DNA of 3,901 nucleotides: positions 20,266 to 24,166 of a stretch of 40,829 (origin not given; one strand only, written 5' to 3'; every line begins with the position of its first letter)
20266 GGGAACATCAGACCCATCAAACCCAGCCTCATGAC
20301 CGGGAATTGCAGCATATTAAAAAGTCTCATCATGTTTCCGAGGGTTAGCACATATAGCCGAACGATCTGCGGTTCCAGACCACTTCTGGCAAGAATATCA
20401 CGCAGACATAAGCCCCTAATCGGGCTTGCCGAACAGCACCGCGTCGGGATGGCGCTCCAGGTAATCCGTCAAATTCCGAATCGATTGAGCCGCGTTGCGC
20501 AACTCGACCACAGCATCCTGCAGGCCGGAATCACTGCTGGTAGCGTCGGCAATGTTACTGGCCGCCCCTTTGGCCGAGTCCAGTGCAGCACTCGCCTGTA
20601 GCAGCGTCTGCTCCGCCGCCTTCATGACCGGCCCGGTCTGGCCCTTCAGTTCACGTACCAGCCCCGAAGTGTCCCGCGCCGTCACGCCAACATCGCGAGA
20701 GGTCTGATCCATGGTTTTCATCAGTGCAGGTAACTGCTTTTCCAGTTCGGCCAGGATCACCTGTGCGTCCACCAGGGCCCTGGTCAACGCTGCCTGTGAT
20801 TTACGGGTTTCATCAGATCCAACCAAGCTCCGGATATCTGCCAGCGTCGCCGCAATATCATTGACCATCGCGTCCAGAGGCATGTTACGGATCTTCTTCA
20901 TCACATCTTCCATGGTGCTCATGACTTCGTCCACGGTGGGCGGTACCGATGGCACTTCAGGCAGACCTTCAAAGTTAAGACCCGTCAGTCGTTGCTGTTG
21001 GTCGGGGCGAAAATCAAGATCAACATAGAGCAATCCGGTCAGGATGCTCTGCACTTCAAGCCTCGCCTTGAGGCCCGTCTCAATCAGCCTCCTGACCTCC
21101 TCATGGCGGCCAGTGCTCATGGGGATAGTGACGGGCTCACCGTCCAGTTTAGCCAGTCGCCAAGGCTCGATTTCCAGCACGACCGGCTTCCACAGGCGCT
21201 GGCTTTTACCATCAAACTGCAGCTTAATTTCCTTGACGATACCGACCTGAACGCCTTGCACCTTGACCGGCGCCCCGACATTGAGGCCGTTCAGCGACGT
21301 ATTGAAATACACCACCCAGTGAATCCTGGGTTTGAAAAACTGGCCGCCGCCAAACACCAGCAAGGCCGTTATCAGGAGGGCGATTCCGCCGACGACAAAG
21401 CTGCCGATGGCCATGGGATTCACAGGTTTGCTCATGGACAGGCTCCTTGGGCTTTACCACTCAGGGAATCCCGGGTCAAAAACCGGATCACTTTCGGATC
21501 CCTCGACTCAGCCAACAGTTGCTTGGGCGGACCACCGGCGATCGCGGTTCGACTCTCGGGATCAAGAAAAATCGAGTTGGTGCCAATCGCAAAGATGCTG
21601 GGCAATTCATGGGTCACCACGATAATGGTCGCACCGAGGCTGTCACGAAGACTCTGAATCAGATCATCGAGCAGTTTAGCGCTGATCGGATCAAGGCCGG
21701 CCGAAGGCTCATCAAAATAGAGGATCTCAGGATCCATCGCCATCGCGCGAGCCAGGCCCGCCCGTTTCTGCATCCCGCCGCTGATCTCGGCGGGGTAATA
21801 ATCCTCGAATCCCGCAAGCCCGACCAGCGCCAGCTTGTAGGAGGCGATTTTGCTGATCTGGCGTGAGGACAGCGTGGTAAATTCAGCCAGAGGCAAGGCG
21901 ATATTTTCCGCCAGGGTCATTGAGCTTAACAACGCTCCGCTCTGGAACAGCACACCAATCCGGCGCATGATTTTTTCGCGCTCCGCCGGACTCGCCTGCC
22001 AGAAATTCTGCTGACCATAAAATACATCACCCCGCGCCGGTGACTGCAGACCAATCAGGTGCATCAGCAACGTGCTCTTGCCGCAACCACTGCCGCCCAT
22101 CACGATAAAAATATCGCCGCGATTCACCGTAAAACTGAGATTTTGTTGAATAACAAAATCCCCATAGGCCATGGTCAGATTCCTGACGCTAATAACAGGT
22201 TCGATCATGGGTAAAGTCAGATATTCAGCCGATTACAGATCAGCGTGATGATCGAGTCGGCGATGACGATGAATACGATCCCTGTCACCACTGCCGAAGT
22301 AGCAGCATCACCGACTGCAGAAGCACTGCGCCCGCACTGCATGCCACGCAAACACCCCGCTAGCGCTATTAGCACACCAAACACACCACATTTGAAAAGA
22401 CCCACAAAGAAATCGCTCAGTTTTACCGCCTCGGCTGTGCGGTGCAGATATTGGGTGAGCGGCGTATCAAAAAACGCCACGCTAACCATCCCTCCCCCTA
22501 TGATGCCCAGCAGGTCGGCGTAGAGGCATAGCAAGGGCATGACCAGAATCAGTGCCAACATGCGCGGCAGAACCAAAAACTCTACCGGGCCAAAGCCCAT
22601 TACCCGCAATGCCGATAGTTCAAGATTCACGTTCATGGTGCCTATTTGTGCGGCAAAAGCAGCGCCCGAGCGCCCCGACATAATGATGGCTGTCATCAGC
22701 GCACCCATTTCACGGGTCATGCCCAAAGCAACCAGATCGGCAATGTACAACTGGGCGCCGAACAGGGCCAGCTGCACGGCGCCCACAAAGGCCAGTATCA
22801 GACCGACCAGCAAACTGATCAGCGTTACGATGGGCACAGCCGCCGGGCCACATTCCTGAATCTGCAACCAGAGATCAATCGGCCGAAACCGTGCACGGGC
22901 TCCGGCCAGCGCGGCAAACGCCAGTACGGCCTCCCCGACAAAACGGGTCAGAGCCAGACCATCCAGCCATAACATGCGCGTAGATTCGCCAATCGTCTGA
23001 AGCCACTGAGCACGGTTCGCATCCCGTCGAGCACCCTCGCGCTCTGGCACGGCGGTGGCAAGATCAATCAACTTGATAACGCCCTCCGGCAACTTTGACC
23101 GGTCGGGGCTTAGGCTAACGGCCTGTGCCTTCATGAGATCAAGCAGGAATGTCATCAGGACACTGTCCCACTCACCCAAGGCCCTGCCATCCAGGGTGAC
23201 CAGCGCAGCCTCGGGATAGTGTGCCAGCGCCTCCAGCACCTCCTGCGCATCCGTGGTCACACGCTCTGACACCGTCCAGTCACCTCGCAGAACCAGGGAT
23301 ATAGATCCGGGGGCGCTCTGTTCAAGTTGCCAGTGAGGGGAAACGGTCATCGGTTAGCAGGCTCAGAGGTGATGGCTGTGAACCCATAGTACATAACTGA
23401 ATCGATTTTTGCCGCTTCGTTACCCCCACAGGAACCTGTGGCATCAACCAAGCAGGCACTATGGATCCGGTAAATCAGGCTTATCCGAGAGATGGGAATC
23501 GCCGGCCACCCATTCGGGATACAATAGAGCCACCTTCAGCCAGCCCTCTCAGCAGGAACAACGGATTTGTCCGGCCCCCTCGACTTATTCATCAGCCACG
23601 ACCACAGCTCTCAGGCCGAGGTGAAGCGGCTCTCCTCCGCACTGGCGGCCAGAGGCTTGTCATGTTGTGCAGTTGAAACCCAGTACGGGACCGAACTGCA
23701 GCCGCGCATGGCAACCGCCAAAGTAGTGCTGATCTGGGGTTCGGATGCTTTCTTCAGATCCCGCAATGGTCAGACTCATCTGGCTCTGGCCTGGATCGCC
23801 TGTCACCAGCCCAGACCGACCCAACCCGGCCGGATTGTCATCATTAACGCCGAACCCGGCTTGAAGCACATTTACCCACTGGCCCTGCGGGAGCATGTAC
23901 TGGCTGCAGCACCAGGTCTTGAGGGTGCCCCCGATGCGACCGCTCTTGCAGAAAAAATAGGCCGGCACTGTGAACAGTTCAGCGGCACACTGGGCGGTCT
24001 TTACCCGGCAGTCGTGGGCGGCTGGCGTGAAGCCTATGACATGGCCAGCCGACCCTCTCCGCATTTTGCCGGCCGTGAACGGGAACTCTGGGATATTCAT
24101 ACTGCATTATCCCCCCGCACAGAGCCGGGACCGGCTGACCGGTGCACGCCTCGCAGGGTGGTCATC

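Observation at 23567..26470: Single-gene TIR-like / NB-ARC-type STAND / TPR protein: candidate bacterial NLR-like immune sensor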

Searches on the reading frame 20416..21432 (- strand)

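Call 55: search_protein_families(library=pfam, proteins=[window:20416-21432:-], max_evalue=0.00001)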
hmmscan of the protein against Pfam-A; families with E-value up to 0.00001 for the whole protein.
window:20416-21432:- (338 aa): 1 family
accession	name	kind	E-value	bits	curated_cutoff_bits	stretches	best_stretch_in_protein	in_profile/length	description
PF02470.25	MlaD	-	5.7e-13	49.3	25.1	1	40-141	6-80/81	MlaD protein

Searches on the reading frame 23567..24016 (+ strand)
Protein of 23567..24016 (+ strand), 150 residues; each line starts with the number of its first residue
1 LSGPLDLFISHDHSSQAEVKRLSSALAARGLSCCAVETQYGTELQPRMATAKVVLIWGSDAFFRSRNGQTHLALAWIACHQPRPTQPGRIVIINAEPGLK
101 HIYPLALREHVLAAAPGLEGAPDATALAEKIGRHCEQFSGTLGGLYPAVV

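Call 32: search_solved_structures(query=A2, max_evalue=0.1, show_alignments=5)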
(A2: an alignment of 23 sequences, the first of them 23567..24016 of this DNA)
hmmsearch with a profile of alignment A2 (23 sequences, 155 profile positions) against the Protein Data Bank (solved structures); distinct sequences matched with E-value up to 0.1: 73 (the best 60 are shown).
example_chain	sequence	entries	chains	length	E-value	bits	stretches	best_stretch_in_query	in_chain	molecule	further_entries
4lzp_B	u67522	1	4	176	9.8e-12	48.1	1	2-78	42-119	Putative uncharacterized protein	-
3h16_A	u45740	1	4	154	1.4e-11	47.5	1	3-82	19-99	TIR protein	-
7uwg_A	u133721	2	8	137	3.4e-11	46.3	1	3-78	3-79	Molecular chaperone Tir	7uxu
8g83_A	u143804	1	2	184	8.9e-11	44.9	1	3-78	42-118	NAD(+) hydrolase AbTIR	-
9mud_K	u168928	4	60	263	1.1e-10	44.7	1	8-87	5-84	Cat1 (CRISPR associated TIR 1) pentagonal filament | Cat1 (CRISPR associated TIR 1) pentagonal filament assembly | Cat1 (CRISPR-associated TIR 1)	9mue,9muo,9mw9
4lqc_A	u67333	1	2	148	1.1e-10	44.6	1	2-79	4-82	TcpB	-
7jlv_A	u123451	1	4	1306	1.1e-10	44.6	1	3-79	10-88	Disease resistance protein Roq1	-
7jlu_A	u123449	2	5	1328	1.2e-10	44.6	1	3-79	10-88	Disease resistance protein Roq1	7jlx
4c7m_A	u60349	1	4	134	4.1e-10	42.8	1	6-78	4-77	Toll/interleukin-1 receptor domain-containing protein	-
7uxr_A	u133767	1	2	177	2.8e-09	40.1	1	3-78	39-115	TIR domain protein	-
5ku7_A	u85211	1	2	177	3.7e-09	39.7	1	3-79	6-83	TIR-NB-LRR type resistance protein RPV1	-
5teb_A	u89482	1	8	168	4.4e-09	39.5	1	3-85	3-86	Recognition of Peronospora parasitica 1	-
6o0w_A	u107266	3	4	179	5.2e-09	39.2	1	4-81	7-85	TIR-NB-LRR type resistance protein RUN1 | Disease resistance protein RUN1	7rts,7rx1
7s2z_A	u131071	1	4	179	2.6e-08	37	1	4-80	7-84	Disease resistance protein RUN1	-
3jrn_A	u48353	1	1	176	6.2e-08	35.7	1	3-79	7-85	AT1G72930 protein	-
5uzb_A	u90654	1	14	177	0.016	18.1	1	2-83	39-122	Toll/interleukin-1 receptor domain-containing adapter protein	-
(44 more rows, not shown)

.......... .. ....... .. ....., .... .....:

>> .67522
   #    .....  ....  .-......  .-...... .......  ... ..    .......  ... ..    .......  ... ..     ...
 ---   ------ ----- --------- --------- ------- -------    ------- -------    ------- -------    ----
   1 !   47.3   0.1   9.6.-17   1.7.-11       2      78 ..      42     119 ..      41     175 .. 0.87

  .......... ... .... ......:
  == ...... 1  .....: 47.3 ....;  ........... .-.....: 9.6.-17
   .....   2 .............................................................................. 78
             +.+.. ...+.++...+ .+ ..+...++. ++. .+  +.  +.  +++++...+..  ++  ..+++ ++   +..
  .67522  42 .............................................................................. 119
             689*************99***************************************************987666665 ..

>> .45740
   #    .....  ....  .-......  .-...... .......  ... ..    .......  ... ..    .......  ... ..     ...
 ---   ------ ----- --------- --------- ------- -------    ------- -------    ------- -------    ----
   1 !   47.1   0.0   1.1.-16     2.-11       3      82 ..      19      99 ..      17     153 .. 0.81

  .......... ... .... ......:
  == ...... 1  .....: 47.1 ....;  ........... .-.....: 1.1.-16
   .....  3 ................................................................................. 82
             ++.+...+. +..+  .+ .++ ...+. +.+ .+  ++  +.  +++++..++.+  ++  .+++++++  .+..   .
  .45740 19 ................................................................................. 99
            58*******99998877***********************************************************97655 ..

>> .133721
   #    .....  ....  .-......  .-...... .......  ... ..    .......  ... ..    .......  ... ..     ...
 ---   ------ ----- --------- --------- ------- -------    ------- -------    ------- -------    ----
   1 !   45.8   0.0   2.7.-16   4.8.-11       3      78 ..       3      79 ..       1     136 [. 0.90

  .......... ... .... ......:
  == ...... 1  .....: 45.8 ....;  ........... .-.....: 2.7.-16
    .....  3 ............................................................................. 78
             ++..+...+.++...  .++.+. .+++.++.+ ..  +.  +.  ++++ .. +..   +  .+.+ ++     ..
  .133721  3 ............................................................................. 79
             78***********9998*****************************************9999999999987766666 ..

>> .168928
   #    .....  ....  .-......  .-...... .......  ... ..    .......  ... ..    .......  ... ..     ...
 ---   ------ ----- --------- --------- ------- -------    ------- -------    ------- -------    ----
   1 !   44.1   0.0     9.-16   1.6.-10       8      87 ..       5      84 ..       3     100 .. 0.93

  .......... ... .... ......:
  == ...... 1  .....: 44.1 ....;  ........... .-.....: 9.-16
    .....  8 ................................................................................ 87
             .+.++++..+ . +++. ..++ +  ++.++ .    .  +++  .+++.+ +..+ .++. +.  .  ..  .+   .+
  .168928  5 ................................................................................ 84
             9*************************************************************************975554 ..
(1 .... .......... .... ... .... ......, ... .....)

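Call 45: predict_structure(alignment_id=A3)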
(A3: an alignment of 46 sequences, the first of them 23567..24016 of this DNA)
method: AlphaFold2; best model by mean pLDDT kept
length: 150 residues; sequences in the alignment: 46
mean_pLDDT: 90.5   pTM: 0.87
mean pLDDT of the five models: 90.5, 90.1, 88.9, 88.2, 86.0
residues with pLDDT >= 90: 115; 70-90: 22; 50-70: 10; < 50: 3
segments of 3 or more residues with pLDDT < 50: none
pLDDT, mean of each block of 10 residues (from residue 1): 88 97 98 92 84 97 94 88 69 96 91 96 98 95 75
secondary structure, 60 per line:
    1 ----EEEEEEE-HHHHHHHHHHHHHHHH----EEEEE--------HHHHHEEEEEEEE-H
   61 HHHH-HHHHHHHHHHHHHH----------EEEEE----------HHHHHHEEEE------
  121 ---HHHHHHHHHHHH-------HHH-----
elements in order: E5-11 H13-28 E33-37 H46-50 E51-58 H60-64 H66-79 E90-94 H105-110 E111-114 H124-135

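Call 48: fold_search(model_id=the predicted structure, library=pdb)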
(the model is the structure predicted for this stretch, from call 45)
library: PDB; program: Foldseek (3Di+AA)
matches with E <= 10: 1396; with E <= 0.001: 17
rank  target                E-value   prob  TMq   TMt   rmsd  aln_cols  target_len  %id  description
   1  5uzb_A                1.5e-05  1.00  0.62  0.65   4.6       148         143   16  Cryo-EM structure of the MAL TIR domain filament (released 2017-07-26)
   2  7rx1_A                1.7e-05  1.00  0.65  0.57   6.1       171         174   18  Crystal structure of the TIR domain from the grapevine disease resistance protein RUN1 (released 2021-10-13)
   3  2ndh_MODEL_1_A        8.1e-05  1.00  0.56  0.58   5.1       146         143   14  NMR solution structure of MAL/TIRAP TIR domain (C116A) (released 2017-05-31)
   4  7s2z_B                8.6e-05  1.00  0.63  0.55   6.4       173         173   17  Crystal structure of the E100A mutant TIR domain from the grapevine disease resistance protein RUN1 bound to NAD (released 2021-10-13)
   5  7s2z_C                1.0e-04  1.00  0.62  0.56   6.5       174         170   17  Crystal structure of the E100A mutant TIR domain from the grapevine disease resistance protein RUN1 bound to NAD (released 2021-10-13)
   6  6o0w                  1.0e-04  1.00  0.60  0.54   6.7       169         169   17  Crystal structure of the TIR domain from the grapevine disease resistance protein RUN1 in complex with NADP+ and Bis-Tri (released 2019-09-04)
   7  7s2z_A                1.1e-04  1.00  0.63  0.56   6.3       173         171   17  Crystal structure of the E100A mutant TIR domain from the grapevine disease resistance protein RUN1 bound to NAD (released 2021-10-13)
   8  7uwg_A                1.4e-04  1.00  0.62  0.68   4.4       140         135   16  The crystal structure of the TIR domain-containing protein from Acinetobacter baumannii (AbTir) (released 2022-09-07)
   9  7uwg_C                2.8e-04  1.00  0.61  0.66   4.7       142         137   17  The crystal structure of the TIR domain-containing protein from Acinetobacter baumannii (AbTir) (released 2022-09-07)
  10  7nux                  3.1e-04  1.00  0.58  0.55   5.4       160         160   17  Crystal structure of the TIR domain of human TLR1 (crystallised without ZN2+ ions) (released 2021-08-25)
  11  8g83_B                3.6e-04  1.00  0.61  0.65   4.6       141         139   16  Structure of NAD+ consuming protein Acinetobacter baumannii TIR domain (released 2023-10-11)
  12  3h16_A                4.1e-04  1.00  0.57  0.61   6.1       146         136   17  Crystal structure of a bacteria TIR domain, PdTIR from Paracoccus denitrificans (released 2009-06-16)
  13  4lqd                  4.3e-04  1.00  0.57  0.66   4.9       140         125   14  The crystal structures of the Brucella protein TcpB and the TLR adaptor protein TIRAP show structural differences in mic (released 2013-12-04)
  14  8g83_A                4.6e-04  1.00  0.58  0.62   5.4       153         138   16  Structure of NAD+ consuming protein Acinetobacter baumannii TIR domain (released 2023-10-11)
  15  4lzp_B                4.9e-04  1.00  0.44  0.50   7.7       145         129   16  Structure of the TIR domain of the immunosuppressor BtpA from Brucella (released 2013-11-06)
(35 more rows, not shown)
